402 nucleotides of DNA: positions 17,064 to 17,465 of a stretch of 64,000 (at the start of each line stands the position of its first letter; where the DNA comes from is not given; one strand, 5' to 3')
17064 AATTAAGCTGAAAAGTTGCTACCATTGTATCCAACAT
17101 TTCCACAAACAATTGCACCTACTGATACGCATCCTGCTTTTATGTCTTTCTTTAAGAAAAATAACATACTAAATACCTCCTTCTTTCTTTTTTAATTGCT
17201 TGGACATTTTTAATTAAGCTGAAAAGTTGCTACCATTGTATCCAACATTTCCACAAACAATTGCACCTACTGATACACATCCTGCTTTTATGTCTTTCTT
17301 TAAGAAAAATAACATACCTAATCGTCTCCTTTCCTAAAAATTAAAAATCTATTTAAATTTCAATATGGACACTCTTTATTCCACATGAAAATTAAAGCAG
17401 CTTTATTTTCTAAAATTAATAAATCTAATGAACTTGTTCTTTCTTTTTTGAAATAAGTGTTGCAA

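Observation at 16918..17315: Three tandem copies of one 33-aa two-Cys peptide, with every coding difference synonymous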

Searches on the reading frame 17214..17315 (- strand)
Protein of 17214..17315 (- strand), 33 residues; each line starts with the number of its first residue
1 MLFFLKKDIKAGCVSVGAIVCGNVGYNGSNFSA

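Call 7: search_protein_families(library=ncbifam, proteins=[window:17214-17315:-], max_evalue=0.01)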
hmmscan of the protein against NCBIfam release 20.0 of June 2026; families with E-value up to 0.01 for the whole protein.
window:17214-17315:- (33 aa): 0 families

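Call 9: list_cluster_members(proteins=[window:17214-17315:-, window:21058-22305:-, window:21058-22347:-, window:20267-21046:-, window:17425-17883:-, window:17896-18546:-, window:18548-19324:-, window:25120-25752:-])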
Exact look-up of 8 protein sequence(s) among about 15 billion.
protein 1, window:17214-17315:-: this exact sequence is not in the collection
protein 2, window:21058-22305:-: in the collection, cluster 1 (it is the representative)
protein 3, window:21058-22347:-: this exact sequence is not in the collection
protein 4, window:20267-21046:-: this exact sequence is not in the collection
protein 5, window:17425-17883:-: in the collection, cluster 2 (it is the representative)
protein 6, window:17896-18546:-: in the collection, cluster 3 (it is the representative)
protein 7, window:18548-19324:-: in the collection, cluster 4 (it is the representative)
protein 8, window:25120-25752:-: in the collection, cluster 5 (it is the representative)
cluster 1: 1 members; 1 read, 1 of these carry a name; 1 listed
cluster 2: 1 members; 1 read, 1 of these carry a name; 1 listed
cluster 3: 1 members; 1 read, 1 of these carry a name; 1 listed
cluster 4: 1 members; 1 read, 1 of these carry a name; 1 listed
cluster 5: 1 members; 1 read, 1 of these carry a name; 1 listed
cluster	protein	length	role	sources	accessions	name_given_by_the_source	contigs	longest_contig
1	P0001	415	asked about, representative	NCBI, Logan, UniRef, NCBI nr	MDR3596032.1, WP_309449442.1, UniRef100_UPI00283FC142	radical SAM/SPASM domain-containing protein [Clostridium sp.] | radical SAM/SPASM domain-containing protein n=1 Tax=Clostridium sp. TaxID=1506 ... | radical SAM protein [Clostridium sp.]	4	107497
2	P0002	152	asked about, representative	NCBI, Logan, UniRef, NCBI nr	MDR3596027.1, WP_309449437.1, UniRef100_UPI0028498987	hypothetical protein [Clostridium sp.] | hypothetical protein n=1 Tax=Clostridium sp. TaxID=1506 RepID=UPI0028498987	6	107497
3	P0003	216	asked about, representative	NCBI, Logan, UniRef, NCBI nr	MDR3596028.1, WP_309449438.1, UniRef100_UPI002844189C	type II CAAX endopeptidase family protein [Clostridium sp.] | CPBP family intramembrane glutamic endopeptidase n=1 Tax=Clostridium sp. TaxID=1506 ...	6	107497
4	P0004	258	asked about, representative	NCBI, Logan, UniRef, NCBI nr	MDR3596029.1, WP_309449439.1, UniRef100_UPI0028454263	hypothetical protein [Clostridium sp.] | hypothetical protein n=1 Tax=Clostridium sp. TaxID=1506 RepID=UPI0028454263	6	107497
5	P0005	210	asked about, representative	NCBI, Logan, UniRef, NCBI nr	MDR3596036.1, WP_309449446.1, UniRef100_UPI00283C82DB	accessory gene regulator B family protein [Clostridium sp.] | accessory gene regulator B family protein n=1 Tax=Clostridium sp. TaxID=1506 ...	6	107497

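Call 11: find_homologous_proteins(query=P0001, max_evalue=1e-20)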
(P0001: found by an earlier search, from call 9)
Query P0001 (415 aa): 695 proteins with E <= 1e-20 among 6300 candidates; the best 120 are listed.
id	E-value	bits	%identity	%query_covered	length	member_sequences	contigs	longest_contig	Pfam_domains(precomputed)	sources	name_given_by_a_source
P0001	5.1e-273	923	100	100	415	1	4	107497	PF13186.12,PF04055.28,PF13353.12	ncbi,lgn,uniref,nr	ncbi:radical SAM/SPASM domain-containing protein [Clostridium sp.]|uniref:radical SAM/SPASM domain-c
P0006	2.4e-227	773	82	100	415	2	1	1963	PF13186.12,PF04055.28,PF13353.12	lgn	-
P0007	1.1e-225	767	83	100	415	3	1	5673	PF13186.12,PF04055.28,PF13353.12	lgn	-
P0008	1.0e-111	392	53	80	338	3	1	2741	PF13186.12,PF04055.28,PF13353.12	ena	-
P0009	7.5e-111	389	45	99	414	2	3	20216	PF13186.12,PF04055.28,PF13353.12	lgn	-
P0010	3.5e-110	387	51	83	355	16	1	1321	PF13186.12,PF04055.28,PF13353.12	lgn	-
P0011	1.0e-109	385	46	100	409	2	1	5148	PF13186.12,PF04055.28,PF13353.12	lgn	-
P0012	1.7e-109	385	47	97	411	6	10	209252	PF13186.12,PF04055.28,PF13353.12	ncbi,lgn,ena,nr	ncbi:MAG: radical SAM protein [Lachnospiraceae bacterium]|nr:radical SAM protein [Lachnospiraceae ba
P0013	3.8e-109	384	46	96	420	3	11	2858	PF13186.12,PF04055.28,PF13353.12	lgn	-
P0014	1.7e-108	381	44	98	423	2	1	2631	PF13186.12,PF04055.28,PF13353.12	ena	-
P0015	2.2e-108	381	43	98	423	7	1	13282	PF13186.12,PF04055.28,PF13353.12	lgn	-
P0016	1.1e-107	379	44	98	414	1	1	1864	PF13186.12,PF04055.28,PF13353.12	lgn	-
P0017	2.9e-107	377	45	99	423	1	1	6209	PF13186.12,PF04055.28,PF13353.12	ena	-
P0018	4.8e-106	373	47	98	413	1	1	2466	PF13186.12,PF04055.28,PF13353.12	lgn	-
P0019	1.1e-104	369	43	97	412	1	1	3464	PF13186.12,PF04055.28,PF13353.12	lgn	-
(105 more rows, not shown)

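Call 12: find_encoding_contigs(protein=P0007, flank=10000, max_places=4)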
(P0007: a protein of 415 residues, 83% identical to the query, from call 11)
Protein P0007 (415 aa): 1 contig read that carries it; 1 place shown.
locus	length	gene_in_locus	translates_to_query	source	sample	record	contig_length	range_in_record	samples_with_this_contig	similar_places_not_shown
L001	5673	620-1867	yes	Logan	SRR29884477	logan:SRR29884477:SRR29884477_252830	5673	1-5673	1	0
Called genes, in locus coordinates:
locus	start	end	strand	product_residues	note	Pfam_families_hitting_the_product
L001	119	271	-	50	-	-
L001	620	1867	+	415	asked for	PF04055:Radical_SAM, PF13353:Fer4_12 (weak), PF13186:SPASM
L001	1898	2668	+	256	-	-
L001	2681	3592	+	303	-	PF00005:ABC_tran, PF13304:AAA_21 (weak)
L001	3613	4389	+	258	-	PF10920:DUF2705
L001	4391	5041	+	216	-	PF02517:Rce1-like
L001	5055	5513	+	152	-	-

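Call 13: find_encoding_contigs(protein=P0006, flank=10000, max_places=4)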
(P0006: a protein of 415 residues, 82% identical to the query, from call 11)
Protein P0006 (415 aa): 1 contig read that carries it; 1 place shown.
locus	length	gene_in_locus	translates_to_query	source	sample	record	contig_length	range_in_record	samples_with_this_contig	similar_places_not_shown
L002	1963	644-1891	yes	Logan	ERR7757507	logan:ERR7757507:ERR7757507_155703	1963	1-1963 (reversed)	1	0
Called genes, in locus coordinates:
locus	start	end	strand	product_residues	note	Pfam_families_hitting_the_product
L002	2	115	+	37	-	?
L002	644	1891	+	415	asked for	PF04055:Radical_SAM, PF13353:Fer4_12, PF13186:SPASM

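Call 14: search_solved_structures(query=P0001, max_evalue=0.00001)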
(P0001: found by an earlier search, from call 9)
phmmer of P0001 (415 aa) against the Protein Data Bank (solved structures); distinct sequences matched with E-value up to 0.00001: 20.
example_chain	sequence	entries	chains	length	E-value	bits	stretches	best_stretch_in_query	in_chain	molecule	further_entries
5wgg_A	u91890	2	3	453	6.7e-18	68.2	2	305-390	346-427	Radical SAM domain protein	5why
4k37_A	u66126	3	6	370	9.6e-13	51.2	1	92-408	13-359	Anaerobic sulfatase-maturating enzyme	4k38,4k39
4k36_A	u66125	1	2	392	1.5e-12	50.6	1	92-408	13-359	Anaerobic sulfatase-maturating enzyme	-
6efn_A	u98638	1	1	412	1.8e-12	50.3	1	78-345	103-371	Sporulation killing factor maturation protein SkfB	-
5vsl_A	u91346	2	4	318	6.8e-11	45.1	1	64-206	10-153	Radical S-adenosyl methionine domain-containing protein 2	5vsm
6q2p_A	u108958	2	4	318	9e-11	44.7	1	64-197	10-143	Radical S-adenosyl methionine domain-containing protein 2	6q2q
6b4c_A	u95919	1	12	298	1.1e-10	44.4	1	87-206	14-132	Viperin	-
9dgw_A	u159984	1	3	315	1.2e-10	44.3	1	87-206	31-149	Radical SAM core domain-containing protein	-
7n7i_A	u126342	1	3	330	1.4e-10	44.1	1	86-206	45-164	Viperin-like enzyme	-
9dfw_A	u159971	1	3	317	1.4e-10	44.1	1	87-206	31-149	Radical SAM core domain-containing protein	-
7n7h_A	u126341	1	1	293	3.5e-10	42.8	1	87-199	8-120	VIPERIN-LIKE ENZYME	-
7tol_A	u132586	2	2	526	4.5e-10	42.4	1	86-244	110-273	glycerol dibiphytanyl glycerol tetraether - macrocyclic archaeol synthase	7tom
6c8v_A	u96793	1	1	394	1.9e-08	37.1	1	89-403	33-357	Coenzyme PQQ synthesis protein E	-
9dfu_A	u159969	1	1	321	4.1e-08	36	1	86-243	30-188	Radical SAM core domain-containing protein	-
8wm2_A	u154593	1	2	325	6.9e-08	35.2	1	87-220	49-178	Fe-S radical SAM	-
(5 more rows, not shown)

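Call 20: find_related_loci(query=A1, collection=genome_contigs, flank=10000)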
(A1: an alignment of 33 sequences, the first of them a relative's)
Query A1 (415 aa) in genome_contigs; peptide patterns used: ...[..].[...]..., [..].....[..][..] (x = any residue, [..] = any of these).
454 stretches matched a pattern; 432 encode a relative of the query (tblastn E <= 1e-3); the best 80 are kept; 80 distinct loci.
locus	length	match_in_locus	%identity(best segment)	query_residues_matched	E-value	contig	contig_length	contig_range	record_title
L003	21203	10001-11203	47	3-406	2e-113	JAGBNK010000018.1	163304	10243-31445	MAG: Lachnospiraceae bacterium isolate RGIG9274 Water_deer_Rumen.Co__c354612, whole genome shotgun sequence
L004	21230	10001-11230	42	4-411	2e-109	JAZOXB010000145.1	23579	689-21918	MAG: Faecousia sp. isolate T1900045516_YK20190210.MAGScoT_cleanbin_000039 SGB_7613_k141_1875162, whole genome shotgun se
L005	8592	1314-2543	44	3-411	5e-109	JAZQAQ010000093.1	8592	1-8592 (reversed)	MAG: Eubacteriales bacterium isolate T1900044642_TS20190108.MAGScoT_cleanbin_000075 SGB_1288_k141_486311, whole genome s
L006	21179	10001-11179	45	13-404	2e-98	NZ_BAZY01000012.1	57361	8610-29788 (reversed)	Thermoanaerobacter thermocopriae JCM 7501, whole genome shotgun sequence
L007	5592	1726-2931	41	1-411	3e-97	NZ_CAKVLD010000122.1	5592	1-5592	MAG: uncultured Clostridium sp. isolate REFINED_METABAT215_TOP10_CONTIGS_1500_ASSEMBLY_K77_MERGED__Nepal_MoBio_Fiber-Had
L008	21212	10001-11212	43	6-411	3e-96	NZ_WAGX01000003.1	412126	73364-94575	Candidatus Galacturonibacter soehngenii isolate galUA 1601400003, whole genome shotgun sequence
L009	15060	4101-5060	48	83-409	2e-93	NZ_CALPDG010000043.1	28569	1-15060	Mediterraneibacter agrestimuris strain DSM 111629 NODE_43_length_28569_cov_20.230345, whole genome shotgun sequence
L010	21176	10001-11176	39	14-413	4e-93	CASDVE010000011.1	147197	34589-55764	uncultured Eubacteriales bacterium isolate A18_L2_319319_idba_bin.24 genome assembly, contig: A18_L2_319319_idba_bin.24.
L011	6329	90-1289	41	1-411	6e-93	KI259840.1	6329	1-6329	Peptostreptococcaceae bacterium oral taxon 113 str. W5053 genomic scaffold Scaffold59, whole genome shotgun sequence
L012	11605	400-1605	36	4-407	8e-93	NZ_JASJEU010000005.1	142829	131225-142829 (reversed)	Gordonibacter faecis strain KGMB12511 contig00005, whole genome shotgun sequence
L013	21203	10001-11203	38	13-415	9e-93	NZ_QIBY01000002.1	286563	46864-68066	Parvibacter caecicola strain DSM 22242 DSM22242T_contig_002, whole genome shotgun sequence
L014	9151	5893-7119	35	4-411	2e-92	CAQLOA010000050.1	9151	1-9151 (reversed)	MAG TPA_asm: uncultured Eggerthellaceae bacterium isolate MGBC165564 genome assembly, contig: MGBC165564.50, whole genom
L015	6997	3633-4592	47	83-409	6e-92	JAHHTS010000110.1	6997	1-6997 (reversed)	MAG: Oscillospiraceae bacterium isolate MAG088 MAG088_110, whole genome shotgun sequence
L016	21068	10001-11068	46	57-413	3e-91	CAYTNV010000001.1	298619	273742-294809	MAG TPA_asm: uncultured Blautia sp. isolate SRP222994_co1_531 genome assembly, contig: NODE_5_length_298619_cov_56.98993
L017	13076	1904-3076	39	20-412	4e-91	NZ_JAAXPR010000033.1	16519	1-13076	Streptococcus ovuberis strain CCUG 69612 SS2007_33, whole genome shotgun sequence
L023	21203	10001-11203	38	9-412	2e-89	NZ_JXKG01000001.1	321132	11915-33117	Enterococcus canintestini strain DSM 21207 Scaffold1, whole genome shotgun sequence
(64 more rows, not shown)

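Call 47: predict_structure(alignment_id=A1)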
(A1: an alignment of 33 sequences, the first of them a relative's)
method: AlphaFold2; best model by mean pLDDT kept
length: 415 residues; sequences in the alignment: 33
mean_pLDDT: 90.6   pTM: 0.88
mean pLDDT of the five models: 90.6, 90.3, 89.9, 89.4, 89.0
residues with pLDDT >= 90: 296; 70-90: 101; 50-70: 18; < 50: 0
segments of 3 or more residues with pLDDT < 50: none
pLDDT, mean of each block of 10 residues (from residue 1): 84 93 92 91 85 88 91 73 93 78 67 92 97 94 96 98 96 97 97 92 86 98 96 94 96 90 84 92 77 77 93 95 93 97 97 95 93 94 92 94 90 83
secondary structure, 60 per line:
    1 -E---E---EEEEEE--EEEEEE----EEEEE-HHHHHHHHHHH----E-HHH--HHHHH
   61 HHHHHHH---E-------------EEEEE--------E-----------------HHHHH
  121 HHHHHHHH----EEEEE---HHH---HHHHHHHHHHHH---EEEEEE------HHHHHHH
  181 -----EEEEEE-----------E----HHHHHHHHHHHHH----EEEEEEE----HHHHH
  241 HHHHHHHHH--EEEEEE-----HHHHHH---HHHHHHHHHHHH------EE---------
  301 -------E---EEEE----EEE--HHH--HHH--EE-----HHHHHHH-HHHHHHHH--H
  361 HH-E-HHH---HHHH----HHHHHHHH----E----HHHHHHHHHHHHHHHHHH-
elements in order: E10-15 E18-23 E28-32 H34-44 H56-67 E85-89 H116-128 E133-137 H147-158 E162-167 H174-180 E186-191 H208-220 E225-231 H236-249 E252-257 H263-268 H272-283 E312-315 E320-322 H342-348 H350-357 H372-375 H380-387 H397-414

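Call 48: search_protein_representatives(protein=window:17214-17315:-)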
Query: 33 residues. Proteins with E-value up to 0.001 (for the whole library): 2; up to 1e-10: 0; up to 1e-30: 0. The best 2 are listed.
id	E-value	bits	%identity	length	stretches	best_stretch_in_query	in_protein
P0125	4.1e-06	41.1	37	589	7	6-27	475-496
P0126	4.3e-04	35.1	66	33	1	1-33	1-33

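Call 51: find_encoding_contigs(protein=P0126, flank=8000, max_places=4)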
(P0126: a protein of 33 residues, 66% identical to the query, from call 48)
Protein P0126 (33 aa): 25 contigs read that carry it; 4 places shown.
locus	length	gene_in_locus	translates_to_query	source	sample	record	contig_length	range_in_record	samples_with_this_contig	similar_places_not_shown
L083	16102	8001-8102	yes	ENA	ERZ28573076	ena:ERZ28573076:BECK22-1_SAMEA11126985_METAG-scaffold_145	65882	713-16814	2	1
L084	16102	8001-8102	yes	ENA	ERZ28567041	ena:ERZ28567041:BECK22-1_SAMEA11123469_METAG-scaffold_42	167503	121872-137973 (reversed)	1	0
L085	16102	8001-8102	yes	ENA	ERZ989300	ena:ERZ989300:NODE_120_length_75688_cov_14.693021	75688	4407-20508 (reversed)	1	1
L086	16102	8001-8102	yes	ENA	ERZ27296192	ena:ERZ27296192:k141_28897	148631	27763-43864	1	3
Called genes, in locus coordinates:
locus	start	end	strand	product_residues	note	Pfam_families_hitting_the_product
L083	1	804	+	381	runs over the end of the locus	PF06050:HGD-D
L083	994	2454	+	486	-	PF01943:Polysacc_synt, PF03023:MurJ (weak)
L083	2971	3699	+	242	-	PF00072:Response_reg, PF04397:LytTR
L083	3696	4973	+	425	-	PF14501:HATPase_c_5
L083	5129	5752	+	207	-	PF02517:Rce1-like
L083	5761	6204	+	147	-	-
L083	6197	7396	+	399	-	PF13353:Fer4_12, PF04055:Radical_SAM, PF13186:SPASM (weak)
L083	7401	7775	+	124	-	-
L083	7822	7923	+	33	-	-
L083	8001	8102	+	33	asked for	-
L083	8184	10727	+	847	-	PF00664:ABC_membrane, PF00910:RNA_helicase (faint), PF20720:nSTAND3 (faint), PF03193:RsgA_GTPase (faint), PF00005:ABC_tran, PF02463:SMC_N (faint), PF00005:ABC_tran, PF13304:AAA_21 (weak), +4 more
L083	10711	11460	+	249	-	PF12730:ABC2_membrane_4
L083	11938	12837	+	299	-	PF03547:Mem_trans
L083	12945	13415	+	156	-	PF00359:PTS_EIIA_2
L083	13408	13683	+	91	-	PF02302:PTS_IIB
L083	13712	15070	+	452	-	PF03611:EIIC-GAT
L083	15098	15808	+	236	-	PF00923:TAL_FSA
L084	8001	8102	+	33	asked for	-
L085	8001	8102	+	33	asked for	-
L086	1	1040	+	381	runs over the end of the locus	PF06050:HGD-D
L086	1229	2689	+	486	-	PF01943:Polysacc_synt, PF03023:MurJ (weak)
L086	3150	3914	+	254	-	PF00072:Response_reg, PF04397:LytTR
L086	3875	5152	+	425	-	PF14501:HATPase_c_5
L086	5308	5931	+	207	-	PF02517:Rce1-like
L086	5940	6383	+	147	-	-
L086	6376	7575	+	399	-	PF13353:Fer4_12, PF04055:Radical_SAM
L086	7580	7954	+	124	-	-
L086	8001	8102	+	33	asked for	-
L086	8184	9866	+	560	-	PF00664:ABC_membrane, PF20720:nSTAND3 (faint), PF00005:ABC_tran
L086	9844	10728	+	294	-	PF00005:ABC_tran, PF13304:AAA_21 (weak)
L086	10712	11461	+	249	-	PF12730:ABC2_membrane_4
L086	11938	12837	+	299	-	PF03547:Mem_trans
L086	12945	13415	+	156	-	PF00359:PTS_EIIA_2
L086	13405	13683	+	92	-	PF02302:PTS_IIB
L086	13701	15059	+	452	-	PF03611:EIIC-GAT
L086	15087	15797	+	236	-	PF00923:TAL_FSA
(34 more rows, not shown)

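Call 52: fold_search(model_id=the predicted structure, library=pdb)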
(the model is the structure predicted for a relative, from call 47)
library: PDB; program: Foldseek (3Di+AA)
matches with E <= 10: 1884; with E <= 0.001: 267
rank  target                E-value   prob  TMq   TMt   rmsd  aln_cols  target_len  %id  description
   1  5why_B                2.1e-22  1.00  0.64  0.63   8.2       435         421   22  Structural Insights into Thioether Bond Formation in the Biosynthesis of Sactipeptides (released 2017-07-26)
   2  5why_A                2.7e-22  1.00  0.63  0.63   8.2       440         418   22  Structural Insights into Thioether Bond Formation in the Biosynthesis of Sactipeptides (released 2017-07-26)
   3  5wgg_A                1.5e-21  1.00  0.64  0.60   7.9       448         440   21  Structural Insights into Thioether Bond Formation in the Biosynthesis of Sactipeptides (released 2017-07-26)
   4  4k37_A                2.4e-17  1.00  0.65  0.73   4.1       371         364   21  Native anSMEcpe with bound AdoMet (released 2013-05-08)
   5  5v1s_B                3.3e-17  1.00  0.57  0.56  10.6       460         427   18  Crystal structure of Streptococcus suis SuiB bound to S-adenosylmethionine (released 2017-08-30)
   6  5v1q_B                4.6e-17  1.00  0.59  0.56   9.4       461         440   16  Crystal structure of Streptococcus suis SuiB (released 2017-08-30)
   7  4k36_A                5.9e-17  1.00  0.66  0.71   4.2       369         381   21  His6 tagged anSMEcpe with bound AdoMet (released 2013-05-08)
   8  5v1s_A                5.9e-17  1.00  0.59  0.58  10.0       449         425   18  Crystal structure of Streptococcus suis SuiB bound to S-adenosylmethionine (released 2017-08-30)
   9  5v1t_A                8.3e-17  1.00  0.61  0.58  10.8       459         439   18  Crystal structure of Streptococcus suis SuiB bound to precursor peptide SuiA (released 2017-08-30)
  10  4k38_A                1.0e-16  1.00  0.65  0.72   4.3       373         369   21  Native anSMEcpe with bound AdoMet and Kp18Cys peptide (released 2013-05-08)
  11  5v1q_A                2.4e-16  1.00  0.58  0.56  10.1       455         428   16  Crystal structure of Streptococcus suis SuiB (released 2017-08-30)
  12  4k37_B                2.7e-16  1.00  0.65  0.72   4.2       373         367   21  Native anSMEcpe with bound AdoMet (released 2013-05-08)
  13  4k39_A                3.2e-16  1.00  0.65  0.73   4.0       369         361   20  Native anSMEcpe with bound AdoMet and Cp18Cys peptide (released 2013-05-08)
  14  4k38_B                1.3e-15  1.00  0.65  0.74   4.1       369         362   20  Native anSMEcpe with bound AdoMet and Kp18Cys peptide (released 2013-05-08)
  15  4k39_B                1.4e-15  1.00  0.64  0.73   4.1       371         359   20  Native anSMEcpe with bound AdoMet and Cp18Cys peptide (released 2013-05-08)
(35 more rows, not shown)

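Call 57: search_protein_families(library=pfam, proteins=[L083:5761-6204:+, L083:7401-7775:+], max_evalue=1)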
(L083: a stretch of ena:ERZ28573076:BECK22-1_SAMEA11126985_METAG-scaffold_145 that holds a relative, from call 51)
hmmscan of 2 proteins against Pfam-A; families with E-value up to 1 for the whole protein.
L083:5761-6204:+ (147 aa): 1 family
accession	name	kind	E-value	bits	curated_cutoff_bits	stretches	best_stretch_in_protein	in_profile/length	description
PF09843.14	DUF2070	-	0.16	10.7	30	1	9-136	18-121/561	Predicted membrane protein (DUF2070)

L083:7401-7775:+ (124 aa): 1 family
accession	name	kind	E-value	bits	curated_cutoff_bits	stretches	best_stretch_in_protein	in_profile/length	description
PF24054.1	DUF7357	-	0.12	12.8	27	1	33-66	46-79/131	Domain of unknown function (DUF7357)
